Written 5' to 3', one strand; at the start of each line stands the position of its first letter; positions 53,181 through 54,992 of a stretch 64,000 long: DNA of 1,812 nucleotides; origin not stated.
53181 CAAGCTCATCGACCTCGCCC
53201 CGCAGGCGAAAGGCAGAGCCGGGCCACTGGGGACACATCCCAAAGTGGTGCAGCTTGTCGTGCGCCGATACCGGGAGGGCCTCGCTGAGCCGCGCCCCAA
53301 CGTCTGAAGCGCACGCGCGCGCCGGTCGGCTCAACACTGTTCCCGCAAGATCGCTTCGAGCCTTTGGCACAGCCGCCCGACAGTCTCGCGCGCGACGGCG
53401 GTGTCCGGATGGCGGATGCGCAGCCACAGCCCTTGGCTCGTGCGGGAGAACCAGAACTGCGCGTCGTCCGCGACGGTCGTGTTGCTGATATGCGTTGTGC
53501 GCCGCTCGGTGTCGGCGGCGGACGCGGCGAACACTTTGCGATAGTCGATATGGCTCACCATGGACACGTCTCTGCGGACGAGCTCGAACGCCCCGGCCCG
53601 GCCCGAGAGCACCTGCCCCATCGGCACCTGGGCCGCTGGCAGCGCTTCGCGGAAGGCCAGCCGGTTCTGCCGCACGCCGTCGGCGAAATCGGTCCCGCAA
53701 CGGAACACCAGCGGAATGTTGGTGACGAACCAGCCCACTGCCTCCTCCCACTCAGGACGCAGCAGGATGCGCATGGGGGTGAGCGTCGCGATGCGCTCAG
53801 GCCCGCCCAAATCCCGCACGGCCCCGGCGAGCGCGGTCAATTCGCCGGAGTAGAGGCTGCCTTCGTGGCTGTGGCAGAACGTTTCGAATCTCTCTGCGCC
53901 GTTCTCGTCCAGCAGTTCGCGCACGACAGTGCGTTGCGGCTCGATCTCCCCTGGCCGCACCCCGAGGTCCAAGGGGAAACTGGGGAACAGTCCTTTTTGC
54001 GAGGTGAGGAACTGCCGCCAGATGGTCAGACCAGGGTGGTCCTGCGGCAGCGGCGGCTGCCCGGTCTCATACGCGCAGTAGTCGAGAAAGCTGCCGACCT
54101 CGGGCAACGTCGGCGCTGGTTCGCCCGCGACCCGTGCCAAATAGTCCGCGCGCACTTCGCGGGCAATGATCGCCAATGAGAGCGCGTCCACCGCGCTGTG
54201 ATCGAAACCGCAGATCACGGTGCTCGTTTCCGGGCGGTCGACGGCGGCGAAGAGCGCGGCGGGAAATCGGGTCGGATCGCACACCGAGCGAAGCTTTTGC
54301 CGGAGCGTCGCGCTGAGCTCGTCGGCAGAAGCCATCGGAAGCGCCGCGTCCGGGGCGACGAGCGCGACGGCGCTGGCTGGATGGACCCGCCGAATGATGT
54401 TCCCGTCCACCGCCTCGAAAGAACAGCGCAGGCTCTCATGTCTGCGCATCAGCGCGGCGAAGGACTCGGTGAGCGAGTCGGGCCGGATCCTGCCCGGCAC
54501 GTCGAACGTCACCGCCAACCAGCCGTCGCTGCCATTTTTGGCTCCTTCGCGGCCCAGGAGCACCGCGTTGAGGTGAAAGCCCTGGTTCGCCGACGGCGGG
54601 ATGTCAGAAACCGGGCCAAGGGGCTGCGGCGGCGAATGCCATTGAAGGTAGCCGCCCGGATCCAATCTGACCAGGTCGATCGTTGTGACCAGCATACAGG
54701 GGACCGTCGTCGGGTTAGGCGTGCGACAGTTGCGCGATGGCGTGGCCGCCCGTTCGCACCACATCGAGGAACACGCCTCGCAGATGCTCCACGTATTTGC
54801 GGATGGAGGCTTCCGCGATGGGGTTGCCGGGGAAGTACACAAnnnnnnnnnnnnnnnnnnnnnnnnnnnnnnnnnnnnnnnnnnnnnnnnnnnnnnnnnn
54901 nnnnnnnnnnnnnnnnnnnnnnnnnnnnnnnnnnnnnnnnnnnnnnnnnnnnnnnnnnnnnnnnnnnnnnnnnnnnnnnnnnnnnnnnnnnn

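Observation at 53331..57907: Three tandem, diverged standalone condensation-domain (PapA-like) acyltransferase paralogs divergent from adnAB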

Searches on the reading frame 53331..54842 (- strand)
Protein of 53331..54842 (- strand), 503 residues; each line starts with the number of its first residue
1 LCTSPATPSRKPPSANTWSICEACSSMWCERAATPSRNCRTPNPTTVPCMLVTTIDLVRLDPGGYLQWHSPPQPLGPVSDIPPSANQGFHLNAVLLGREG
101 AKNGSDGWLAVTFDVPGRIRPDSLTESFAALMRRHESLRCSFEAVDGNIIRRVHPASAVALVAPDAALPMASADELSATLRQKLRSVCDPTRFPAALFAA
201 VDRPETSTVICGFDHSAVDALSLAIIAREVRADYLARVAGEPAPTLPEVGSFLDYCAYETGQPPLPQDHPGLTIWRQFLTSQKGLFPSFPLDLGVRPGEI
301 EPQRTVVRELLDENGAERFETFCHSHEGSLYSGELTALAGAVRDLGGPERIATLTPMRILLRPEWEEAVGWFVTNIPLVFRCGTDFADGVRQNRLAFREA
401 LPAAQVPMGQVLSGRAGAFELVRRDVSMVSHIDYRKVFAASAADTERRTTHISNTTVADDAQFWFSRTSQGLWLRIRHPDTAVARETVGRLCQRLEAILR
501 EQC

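Call 4: search_protein_families(library=pfam, proteins=[window:53331-54842:-], max_evalue=1)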
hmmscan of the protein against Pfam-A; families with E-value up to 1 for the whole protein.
window:53331-54842:- (503 aa): 2 families
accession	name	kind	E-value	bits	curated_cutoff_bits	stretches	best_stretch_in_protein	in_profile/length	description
PF00668.25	Condensation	-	6.7e-21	74.9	30.6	1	110-498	30-429/456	Condensation domain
PF18588.6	WcbI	-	0.064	13.3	29.2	1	422-496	132-201/205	Polysaccharide biosynthesis enzyme WcbI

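Call 5: search_protein_families(library=ncbifam, proteins=[window:53331-54842:-], max_evalue=1)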
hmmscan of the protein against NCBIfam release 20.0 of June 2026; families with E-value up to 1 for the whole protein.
window:53331-54842:- (503 aa): 3 families
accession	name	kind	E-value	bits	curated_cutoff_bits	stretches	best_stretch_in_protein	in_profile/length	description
NF004282.0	PRK05691.1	subfamily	2.2e-09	33.9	4090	1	119-385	1763-2028/4334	non-ribosomal peptide synthase/polyketide synthase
NF006787.0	PRK09294.1-1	subfamily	0.00058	18.9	396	1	103-177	18-92/420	acyltransferase PapA5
NF007605.2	PRK10252.1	equivalog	0.069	10.6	2400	1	114-247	33-169/1292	enterobactin non-ribosomal peptide synthetase EntF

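Call 44: search_solved_structures(query=window:53331-54695:-, max_evalue=0.001, show_alignments=1)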
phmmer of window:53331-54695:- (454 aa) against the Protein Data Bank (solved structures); distinct sequences matched with E-value up to 0.001: 12.
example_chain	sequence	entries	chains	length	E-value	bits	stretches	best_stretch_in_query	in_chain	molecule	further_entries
6aef_B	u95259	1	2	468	8.8e-31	110.5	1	4-448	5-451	Trehalose-2-sulfate acyltransferase PapA2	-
6cgo_A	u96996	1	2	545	6.7e-13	51.6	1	73-330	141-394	Condensation domain protein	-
6p1j_A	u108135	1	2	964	4.1e-10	42.4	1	64-356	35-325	Txo2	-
4znm_A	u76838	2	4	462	2.5e-08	36.5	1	48-263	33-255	C-domain type II peptide synthetase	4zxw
7r9x_A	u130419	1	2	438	1.1e-06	31.1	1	62-211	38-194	AmbE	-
6oyf_A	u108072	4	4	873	1.2e-06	31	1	72-336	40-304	Txo1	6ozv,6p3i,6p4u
8qnf_A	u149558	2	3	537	1.4e-06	30.8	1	66-447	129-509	Condensation domain TomBC from the Tomaymycin non-ribosomal peptide synthetase | Tomaymycin non-ribosomal peptide synthetase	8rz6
9uay_A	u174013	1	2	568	5.4e-06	28.8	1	57-334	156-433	CmnI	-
4tx2_B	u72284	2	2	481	7e-05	25.2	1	42-231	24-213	Non-ribosomal peptide synthetase | Peptide synthetase, module 7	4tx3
5u89_A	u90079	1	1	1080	0.00031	23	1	62-335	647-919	Amino acid adenylation domain protein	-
6mfw_A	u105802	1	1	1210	0.00065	22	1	63-365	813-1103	Linear gramicidin synthase subunit A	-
6mfx_A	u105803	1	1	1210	0.00065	22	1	63-365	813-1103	Linear gramicidin synthase subunit A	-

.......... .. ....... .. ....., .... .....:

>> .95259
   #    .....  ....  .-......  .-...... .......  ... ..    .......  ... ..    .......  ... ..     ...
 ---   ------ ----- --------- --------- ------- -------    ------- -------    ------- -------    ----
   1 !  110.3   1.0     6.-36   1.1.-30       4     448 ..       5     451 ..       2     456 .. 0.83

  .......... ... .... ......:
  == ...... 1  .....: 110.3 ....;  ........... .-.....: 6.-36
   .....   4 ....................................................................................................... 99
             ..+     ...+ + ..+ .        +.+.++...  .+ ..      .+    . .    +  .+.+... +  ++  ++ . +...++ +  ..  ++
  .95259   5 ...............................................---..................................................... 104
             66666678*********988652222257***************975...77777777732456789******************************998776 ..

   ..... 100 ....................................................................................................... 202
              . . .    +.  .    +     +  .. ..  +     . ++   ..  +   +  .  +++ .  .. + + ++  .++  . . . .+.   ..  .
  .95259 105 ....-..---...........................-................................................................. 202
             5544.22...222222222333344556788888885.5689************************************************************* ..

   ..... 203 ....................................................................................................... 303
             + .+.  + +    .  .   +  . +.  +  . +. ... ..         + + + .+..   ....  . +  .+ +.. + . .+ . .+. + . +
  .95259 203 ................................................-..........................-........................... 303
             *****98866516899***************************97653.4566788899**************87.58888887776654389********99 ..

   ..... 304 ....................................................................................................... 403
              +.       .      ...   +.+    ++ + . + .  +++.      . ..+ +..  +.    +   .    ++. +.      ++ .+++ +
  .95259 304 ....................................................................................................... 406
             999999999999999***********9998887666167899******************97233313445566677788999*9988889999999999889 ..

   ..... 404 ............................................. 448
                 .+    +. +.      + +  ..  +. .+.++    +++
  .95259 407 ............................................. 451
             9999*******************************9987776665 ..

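Call 62: find_homologous_proteins(query=window:53331-54695:-)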
Query window:53331-54695:- (454 aa): 27 proteins with E <= 0.001 among 8000 candidates.
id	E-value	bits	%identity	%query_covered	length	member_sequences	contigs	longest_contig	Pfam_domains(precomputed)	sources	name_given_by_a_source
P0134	1.6e-280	949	92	100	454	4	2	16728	PF00668.26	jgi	jgi:hypothetical protein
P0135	7.7e-203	693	69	100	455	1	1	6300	PF00668.26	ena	-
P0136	1.7e-199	682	67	100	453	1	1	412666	PF00668.26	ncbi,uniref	ncbi:MAG: condensation domain-containing protein [Segniliparus sp.]|uniref:condensation domain-conta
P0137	6.6e-199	680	68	99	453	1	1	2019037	PF00668.26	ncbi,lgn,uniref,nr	ncbi:condensation domain-containing protein [Segniliparus rugosus]|uniref:Condensation domain-contai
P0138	4.5e-170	585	61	100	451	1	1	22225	PF00668.26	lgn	-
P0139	1.5e-166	573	58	99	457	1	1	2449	PF00668.26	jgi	jgi:hypothetical protein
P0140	4.1e-89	318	41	97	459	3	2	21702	PF00668.26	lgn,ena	-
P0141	1.8e-85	306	39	99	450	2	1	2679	PF00668.26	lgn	-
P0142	1.3e-83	300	42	97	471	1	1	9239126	PF00668.26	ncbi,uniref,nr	ncbi:condensation domain-containing protein [Streptomyces halobius]|uniref:Condensation domain-conta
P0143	7.7e-82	294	39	99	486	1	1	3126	PF00668.26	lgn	-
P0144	2.4e-81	292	41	99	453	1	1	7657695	PF00668.26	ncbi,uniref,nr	ncbi:condensation domain-containing protein [Amycolatopsis aidingensis]|uniref:condensation domain-c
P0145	1.4e-80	290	37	100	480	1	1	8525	PF00668.26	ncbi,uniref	ncbi:MAG: condensation domain-containing protein [Rhodococcus sp. (in: high G+C Gram-positive bacter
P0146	1.8e-80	289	40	99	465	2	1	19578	PF00668.26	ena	-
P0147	4.4e-80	288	39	97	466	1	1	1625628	PF00668.26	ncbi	ncbi:condensation domain-containing protein [Williamsia sp. M5A3_1d]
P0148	5.5e-79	284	42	97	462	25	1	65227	PF00668.26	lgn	-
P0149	1.2e-78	283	38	99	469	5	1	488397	PF00668.26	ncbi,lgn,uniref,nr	ncbi:peptide synthase [Gordonia terrae]|uniref:Peptide synthase n=1 Tax=Gordonia terrae TaxID=2055 R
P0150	3.9e-78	282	40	97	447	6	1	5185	PF00668.26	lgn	-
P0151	1.8e-74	269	37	99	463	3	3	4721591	PF00668.26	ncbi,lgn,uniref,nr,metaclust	ncbi:hypothetical protein AXK56_12785 [Tsukamurella pulmonis]|uniref:Condensation domain-containing 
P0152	5.5e-72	261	38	99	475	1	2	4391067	PF00668.26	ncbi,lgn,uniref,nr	ncbi:condensation domain-containing protein [Tsukamurella sp. PLM1]|uniref:condensation domain-conta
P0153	3.8e-64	235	37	98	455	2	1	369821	PF00668.26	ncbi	ncbi:condensation domain-containing protein [Nocardia thraciensis]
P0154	5.1e-60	222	36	98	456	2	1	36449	PF00668.26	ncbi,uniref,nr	ncbi:condensation domain-containing protein [Nocardia wallacei]|uniref:condensation domain-containin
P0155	2.1e-55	207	36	98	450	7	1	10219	PF00668.26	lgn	-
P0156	5.5e-45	172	33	87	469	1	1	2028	PF00668.26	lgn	-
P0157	3.5e-42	163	28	100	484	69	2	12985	PF00668.26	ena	-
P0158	2.0e-39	154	31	93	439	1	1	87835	PF00668.26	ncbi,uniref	ncbi:condensation domain-containing protein [Streptomyces sp. NPDC058525]|uniref:condensation domain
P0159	1.2e-9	56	29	59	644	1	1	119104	PF00668.26,PF00550.32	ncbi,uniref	ncbi:condensation domain-containing protein [Streptomyces sp. NPDC051677]|uniref:condensation domain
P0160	5.1e-4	37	24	65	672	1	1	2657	PF00668.26,PF00550.32,PF13193.13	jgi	jgi:hypothetical protein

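Call 63: find_encoding_contigs(protein=P0142, flank=10000, max_places=1)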
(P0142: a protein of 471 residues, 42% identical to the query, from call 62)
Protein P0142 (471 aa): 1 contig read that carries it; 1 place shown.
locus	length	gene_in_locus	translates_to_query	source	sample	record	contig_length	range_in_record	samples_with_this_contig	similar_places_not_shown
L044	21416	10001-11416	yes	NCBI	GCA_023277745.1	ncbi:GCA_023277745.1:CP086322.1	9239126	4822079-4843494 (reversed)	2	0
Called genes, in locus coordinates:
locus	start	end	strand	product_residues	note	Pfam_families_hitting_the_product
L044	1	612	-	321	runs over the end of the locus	PF02810:SEC-C, PF19348:DUF5926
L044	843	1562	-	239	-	PF13581:HATPase_c_2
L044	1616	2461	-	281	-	PF03009:GDPD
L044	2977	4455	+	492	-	PF00089:Trypsin, PF13365:Trypsin_2, PF13180:PDZ_2, PF17820:PDZ_6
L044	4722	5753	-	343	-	PF00589:Phage_integrase (faint)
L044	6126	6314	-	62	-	PF12728:HTH_17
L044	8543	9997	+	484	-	PF00668:Condensation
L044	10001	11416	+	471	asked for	PF00668:Condensation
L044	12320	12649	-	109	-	-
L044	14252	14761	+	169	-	PF00583:Acetyltransf_1, PF13673:Acetyltransf_10, PF13508:Acetyltransf_7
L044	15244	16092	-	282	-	PF09250:Prim-Pol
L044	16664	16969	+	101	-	-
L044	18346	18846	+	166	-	PF01575:MaoC_dehydratas (weak)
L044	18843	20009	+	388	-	PF00108:Thiolase_N (weak), PF22691:Thiolase_C_1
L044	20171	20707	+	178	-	PF04542:Sigma70_r2, PF08281:Sigma70_r4_2, PF04545:Sigma70_r4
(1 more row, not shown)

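Call 64: find_encoding_contigs(protein=P0144, flank=10000, max_places=1)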
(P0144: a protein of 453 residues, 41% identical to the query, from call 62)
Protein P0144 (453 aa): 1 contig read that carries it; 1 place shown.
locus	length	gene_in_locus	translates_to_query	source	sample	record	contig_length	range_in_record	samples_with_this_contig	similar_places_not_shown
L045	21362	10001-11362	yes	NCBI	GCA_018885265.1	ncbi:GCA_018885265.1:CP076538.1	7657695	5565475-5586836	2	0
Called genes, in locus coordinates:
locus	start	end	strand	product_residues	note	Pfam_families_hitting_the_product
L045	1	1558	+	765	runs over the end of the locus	PF09471:Peptidase_M64, PF06832:BiPBP_C (faint)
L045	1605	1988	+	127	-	PF01243:PNPOx_N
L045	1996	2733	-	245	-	PF00977:His_biosynth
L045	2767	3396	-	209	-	PF00117:GATase, PF01174:SNO (faint)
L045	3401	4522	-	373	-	PF07690:MFS_1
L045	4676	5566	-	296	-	PF02779:Transket_pyr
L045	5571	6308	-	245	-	-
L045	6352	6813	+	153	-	PF00376:MerR, PF13411:MerR_1, PF09278:MerR-DNA-bind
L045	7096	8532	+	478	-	PF00668:Condensation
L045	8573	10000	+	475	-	PF00668:Condensation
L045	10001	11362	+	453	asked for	PF00668:Condensation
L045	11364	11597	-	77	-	PF10905:DUF2695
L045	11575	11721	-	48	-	-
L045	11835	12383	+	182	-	PF01885:PTS_2-RNA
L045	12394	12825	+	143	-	PF01243:PNPOx_N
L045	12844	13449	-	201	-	PF00440:TetR_N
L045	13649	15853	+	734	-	PF03176:MMPL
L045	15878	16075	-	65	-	-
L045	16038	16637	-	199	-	PF00475:IGPD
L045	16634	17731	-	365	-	PF00155:Aminotran_1_2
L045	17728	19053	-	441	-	PF00815:Histidinol_dh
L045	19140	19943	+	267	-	PF00795:CN_hydrolase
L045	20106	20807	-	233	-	PF00072:Response_reg, PF00196:GerE, PF08281:Sigma70_r4_2 (weak)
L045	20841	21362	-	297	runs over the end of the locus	PF02749:QRPTase_N, PF01729:QRPTase_C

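Call 65: find_encoding_contigs(protein=P0151, flank=10000, max_places=1)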
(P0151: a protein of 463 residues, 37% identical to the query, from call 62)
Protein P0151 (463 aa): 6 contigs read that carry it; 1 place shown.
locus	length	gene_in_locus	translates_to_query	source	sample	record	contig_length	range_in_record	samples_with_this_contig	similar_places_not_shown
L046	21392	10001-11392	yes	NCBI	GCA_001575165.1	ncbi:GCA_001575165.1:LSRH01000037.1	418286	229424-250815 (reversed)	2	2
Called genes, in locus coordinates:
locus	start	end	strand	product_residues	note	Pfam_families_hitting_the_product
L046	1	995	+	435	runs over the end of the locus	PF02518:HATPase_c, PF13589:HATPase_c_3 (faint)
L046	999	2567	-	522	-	PF00732:GMC_oxred_N, PF05199:GMC_oxred_C (weak)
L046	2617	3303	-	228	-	PF00072:Response_reg, PF00486:Trans_reg_C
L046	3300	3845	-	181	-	PF03703:bPH_2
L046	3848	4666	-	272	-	PF03099:BPL_LplA_LipB, PF02237:BPL_C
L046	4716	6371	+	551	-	PF01039:Carboxyl_trans, PF03255:ACCA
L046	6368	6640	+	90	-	PF13822:ACC_epsilon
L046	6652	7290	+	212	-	PF02545:Maf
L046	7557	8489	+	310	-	PF16911:PapA_C (faint)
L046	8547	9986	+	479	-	PF00668:Condensation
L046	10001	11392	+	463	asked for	PF00668:Condensation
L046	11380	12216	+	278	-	PF13472:Lipase_GDSL_2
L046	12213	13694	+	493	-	PF07690:MFS_1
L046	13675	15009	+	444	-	-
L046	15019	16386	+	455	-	PF00668:Condensation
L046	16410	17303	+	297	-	PF00581:Rhodanese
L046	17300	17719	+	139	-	PF02657:SufE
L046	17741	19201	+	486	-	PF00668:Condensation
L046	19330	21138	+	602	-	PF00289:Biotin_carb_N, PF02222:ATP-grasp, PF02786:CPSase_L_D2, PF07478:Dala_Dala_lig_C (weak), PF02785:Biotin_carb_C, PF25917:BSH_RND (faint), PF25919:BSH_CusB (faint), PF00364:Biotin_lipoyl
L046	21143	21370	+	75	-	-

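Call 78: search_protein_families(library=pfam, proteins=[L046:13675-15009:+, L046:11380-12216:+, L045:13649-15853:+], max_evalue=0.01)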
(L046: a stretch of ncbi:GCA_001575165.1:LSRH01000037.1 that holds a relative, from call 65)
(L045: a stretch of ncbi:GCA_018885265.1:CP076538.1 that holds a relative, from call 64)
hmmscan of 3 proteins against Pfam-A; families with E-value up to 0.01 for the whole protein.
L046:13675-15009:+ (444 aa): 0 families

L046:11380-12216:+ (278 aa): 2 families
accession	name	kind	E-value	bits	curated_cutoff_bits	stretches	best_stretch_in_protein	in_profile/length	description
PF13472.12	Lipase_GDSL_2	-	2.7e-17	64.3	32.9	1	19-261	1-177/178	GDSL-like Lipase/Acylhydrolase family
PF00657.28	Lipase_GDSL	-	0.0048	17.5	23.6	1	17-223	1-173/208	GDSL-like Lipase/Acylhydrolase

L045:13649-15853:+ (734 aa): 1 family
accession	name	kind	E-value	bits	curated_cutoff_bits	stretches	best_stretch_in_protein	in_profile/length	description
PF03176.21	MMPL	-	4.5e-105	351.7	20.5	2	45-363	2-329/333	MMPL family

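Call 80: predict_structure(alignment_id=A4)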
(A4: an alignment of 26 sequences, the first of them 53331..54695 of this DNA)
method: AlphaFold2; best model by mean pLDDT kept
length: 454 residues; sequences in the alignment: 26
mean_pLDDT: 92.4   pTM: 0.92
mean pLDDT of the five models: 92.4, 92.1, 91.9, 91.2, 90.9
residues with pLDDT >= 90: 377; 70-90: 58; 50-70: 14; < 50: 5
segments of 3 or more residues with pLDDT < 50: 51-55
pLDDT, mean of each block of 10 residues (from residue 1): 93 97 92 91 75 61 97 98 96 92 96 96 95 94 95 97 95 94 96 92 93 93 96 92 93 95 97 98 98 97 94 87 94 96 98 93 85 86 87 64 93 95 96 98 98 95
secondary structure, 60 per line:
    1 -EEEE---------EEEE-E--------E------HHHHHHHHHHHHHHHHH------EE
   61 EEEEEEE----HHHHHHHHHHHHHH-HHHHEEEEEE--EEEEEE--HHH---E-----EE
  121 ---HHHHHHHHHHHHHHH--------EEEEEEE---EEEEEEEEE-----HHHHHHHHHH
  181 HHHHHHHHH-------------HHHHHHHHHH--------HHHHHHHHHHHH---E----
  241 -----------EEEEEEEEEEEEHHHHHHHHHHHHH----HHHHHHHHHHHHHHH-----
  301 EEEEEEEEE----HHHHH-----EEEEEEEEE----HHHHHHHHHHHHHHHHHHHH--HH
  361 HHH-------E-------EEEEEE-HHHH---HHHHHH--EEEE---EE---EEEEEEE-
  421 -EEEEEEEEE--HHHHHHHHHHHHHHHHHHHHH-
elements in order: E2-5 E15-18 H36-52 E59-67 H72-85 H87-90 E91-96 E99-104 H124-138 E147-153 E157-165 H171-189 H203-212 H221-232 E252-263 H264-276 H281-295 E301-309 H314-318 E324-332 H337-356 H359-363 E379-384 H386-389 H393-398 E401-404 E413-419 E422-430 H433-453
